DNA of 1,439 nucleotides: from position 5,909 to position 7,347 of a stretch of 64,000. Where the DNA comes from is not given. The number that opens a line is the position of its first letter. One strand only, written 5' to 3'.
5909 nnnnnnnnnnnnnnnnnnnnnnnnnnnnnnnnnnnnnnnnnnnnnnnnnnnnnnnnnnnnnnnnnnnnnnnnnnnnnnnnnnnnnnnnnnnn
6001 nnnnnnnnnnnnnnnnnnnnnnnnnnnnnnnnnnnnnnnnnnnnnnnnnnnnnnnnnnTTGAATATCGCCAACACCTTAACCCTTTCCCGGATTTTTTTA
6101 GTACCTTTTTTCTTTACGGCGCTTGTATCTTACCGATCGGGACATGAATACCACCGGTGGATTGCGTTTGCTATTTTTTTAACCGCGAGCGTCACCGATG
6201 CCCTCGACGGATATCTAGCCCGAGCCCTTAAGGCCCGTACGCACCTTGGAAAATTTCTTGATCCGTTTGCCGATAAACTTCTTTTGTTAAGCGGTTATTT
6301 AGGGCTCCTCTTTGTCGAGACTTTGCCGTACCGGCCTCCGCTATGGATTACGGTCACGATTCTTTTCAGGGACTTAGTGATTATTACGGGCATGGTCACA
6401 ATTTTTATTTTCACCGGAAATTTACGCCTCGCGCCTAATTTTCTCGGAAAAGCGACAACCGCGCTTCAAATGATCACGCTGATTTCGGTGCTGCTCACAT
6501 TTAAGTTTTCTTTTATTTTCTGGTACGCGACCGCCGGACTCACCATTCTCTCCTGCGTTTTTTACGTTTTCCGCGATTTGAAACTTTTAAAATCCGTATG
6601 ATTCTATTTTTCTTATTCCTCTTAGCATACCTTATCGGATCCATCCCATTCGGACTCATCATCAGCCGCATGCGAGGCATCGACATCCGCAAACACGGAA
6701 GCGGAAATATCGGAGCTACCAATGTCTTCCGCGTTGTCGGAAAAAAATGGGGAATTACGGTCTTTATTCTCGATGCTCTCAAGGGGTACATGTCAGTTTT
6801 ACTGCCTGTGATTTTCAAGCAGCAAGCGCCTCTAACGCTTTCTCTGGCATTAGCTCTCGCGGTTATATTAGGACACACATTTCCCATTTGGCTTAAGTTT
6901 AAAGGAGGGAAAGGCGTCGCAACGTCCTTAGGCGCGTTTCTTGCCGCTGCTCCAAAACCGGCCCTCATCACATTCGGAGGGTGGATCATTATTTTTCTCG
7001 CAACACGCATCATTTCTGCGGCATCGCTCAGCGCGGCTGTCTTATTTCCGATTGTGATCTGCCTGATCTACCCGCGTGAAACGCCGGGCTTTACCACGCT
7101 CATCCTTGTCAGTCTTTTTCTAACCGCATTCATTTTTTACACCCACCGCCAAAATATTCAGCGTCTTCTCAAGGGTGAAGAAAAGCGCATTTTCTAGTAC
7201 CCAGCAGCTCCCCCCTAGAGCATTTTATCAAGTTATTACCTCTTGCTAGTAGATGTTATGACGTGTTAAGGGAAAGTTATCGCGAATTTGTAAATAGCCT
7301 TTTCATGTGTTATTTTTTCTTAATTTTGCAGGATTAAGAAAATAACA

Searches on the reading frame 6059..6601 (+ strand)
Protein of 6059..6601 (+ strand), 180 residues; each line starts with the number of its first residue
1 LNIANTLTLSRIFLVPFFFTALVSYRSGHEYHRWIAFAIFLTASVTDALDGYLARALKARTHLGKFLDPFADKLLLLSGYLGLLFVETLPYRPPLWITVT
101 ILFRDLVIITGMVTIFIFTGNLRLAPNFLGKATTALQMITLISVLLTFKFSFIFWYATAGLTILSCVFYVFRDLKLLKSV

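Call 74: search_protein_families(library=pfam, max_evalue=1e-8, proteins=[window:6059-6601:+])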
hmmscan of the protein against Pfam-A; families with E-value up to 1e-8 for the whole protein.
window:6059-6601:+ (180 aa): 1 family
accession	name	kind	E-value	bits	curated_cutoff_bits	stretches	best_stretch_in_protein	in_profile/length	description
PF01066.26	CDP-OH_P_transf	-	2.6e-35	122.5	22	1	1-163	1-151/152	CDP-alcohol phosphatidyltransferase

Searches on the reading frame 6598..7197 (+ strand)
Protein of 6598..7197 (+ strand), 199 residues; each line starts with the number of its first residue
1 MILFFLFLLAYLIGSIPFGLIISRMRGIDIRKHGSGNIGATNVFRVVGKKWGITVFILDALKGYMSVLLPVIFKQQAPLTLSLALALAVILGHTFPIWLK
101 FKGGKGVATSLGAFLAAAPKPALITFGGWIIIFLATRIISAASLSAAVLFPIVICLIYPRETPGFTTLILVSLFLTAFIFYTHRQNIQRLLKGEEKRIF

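Call 74: search_protein_families(library=pfam, max_evalue=1e-8, proteins=[window:6598-7197:+])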
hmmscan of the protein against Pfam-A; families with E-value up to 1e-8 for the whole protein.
window:6598-7197:+ (199 aa): 1 family
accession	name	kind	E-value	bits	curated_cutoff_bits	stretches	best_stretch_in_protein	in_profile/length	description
PF02660.20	G3P_acyltransf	-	1.2e-58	198.2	24.1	1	9-190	1-164/164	Glycerol-3-phosphate acyltransferase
